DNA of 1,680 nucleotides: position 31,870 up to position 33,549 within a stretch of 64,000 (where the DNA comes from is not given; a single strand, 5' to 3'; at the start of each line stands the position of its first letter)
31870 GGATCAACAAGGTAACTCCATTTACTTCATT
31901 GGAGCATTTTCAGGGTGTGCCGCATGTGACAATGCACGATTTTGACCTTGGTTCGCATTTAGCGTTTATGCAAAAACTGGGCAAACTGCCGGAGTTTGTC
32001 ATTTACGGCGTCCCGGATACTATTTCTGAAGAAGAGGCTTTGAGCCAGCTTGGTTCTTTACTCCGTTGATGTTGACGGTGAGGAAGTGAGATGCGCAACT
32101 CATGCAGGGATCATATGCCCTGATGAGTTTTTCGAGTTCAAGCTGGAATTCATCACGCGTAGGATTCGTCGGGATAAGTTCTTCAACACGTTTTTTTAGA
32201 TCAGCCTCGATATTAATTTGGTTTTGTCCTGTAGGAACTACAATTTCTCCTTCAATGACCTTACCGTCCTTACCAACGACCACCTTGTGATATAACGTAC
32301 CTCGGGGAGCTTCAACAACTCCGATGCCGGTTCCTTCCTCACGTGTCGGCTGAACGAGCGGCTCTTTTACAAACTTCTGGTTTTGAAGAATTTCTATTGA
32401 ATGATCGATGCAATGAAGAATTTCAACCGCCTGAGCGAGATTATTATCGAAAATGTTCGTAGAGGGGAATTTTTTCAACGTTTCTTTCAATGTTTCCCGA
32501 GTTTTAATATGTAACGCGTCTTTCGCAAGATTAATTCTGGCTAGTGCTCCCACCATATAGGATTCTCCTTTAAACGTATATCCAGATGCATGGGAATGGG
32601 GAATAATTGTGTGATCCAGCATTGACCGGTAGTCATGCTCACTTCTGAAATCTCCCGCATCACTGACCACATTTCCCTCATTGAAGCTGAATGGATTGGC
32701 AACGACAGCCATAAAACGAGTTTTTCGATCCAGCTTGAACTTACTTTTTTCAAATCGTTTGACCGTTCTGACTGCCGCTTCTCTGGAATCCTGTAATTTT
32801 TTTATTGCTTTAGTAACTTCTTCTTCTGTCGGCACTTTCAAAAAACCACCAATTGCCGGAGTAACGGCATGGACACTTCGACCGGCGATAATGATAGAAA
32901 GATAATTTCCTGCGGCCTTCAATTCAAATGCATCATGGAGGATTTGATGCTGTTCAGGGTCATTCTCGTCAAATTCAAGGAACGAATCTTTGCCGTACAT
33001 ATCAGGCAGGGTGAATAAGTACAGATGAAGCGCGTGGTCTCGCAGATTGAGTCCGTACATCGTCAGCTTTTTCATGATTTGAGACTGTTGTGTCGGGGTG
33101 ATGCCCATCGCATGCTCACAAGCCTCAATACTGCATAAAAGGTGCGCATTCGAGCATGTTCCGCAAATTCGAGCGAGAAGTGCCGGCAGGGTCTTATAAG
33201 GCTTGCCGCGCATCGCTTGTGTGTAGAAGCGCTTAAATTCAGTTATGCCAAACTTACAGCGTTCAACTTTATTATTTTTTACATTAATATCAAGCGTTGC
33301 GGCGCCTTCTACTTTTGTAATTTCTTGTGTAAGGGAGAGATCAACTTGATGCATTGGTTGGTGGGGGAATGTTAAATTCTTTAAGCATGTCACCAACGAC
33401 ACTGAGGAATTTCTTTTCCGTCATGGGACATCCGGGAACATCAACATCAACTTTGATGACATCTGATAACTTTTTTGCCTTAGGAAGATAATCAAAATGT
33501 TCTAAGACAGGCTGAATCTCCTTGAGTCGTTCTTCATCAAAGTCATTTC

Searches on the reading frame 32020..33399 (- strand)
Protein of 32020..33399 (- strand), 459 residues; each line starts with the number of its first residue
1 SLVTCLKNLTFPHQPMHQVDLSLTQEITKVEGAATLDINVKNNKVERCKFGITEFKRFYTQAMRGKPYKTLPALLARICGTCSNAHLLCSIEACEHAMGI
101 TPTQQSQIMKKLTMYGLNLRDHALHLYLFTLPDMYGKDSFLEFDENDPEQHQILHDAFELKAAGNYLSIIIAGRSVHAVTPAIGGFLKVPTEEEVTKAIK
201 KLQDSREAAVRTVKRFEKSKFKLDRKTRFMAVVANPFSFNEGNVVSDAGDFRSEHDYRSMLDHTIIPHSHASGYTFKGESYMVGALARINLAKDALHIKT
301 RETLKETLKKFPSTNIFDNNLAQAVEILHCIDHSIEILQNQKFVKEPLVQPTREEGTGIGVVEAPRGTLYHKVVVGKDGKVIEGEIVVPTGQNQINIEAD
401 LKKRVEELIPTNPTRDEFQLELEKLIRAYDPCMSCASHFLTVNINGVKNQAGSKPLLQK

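Call 86: search_protein_families(library=pfam, proteins=[window:32020-33399:-], max_evalue=0.0001)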
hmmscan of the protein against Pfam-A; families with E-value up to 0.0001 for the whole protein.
window:32020-33399:- (459 aa): 1 family
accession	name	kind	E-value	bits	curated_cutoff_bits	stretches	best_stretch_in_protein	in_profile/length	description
PF00374.24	NiFeSe_Hases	-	3.3e-30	106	25.8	2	270-438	323-508/508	Nickel-dependent hydrogenase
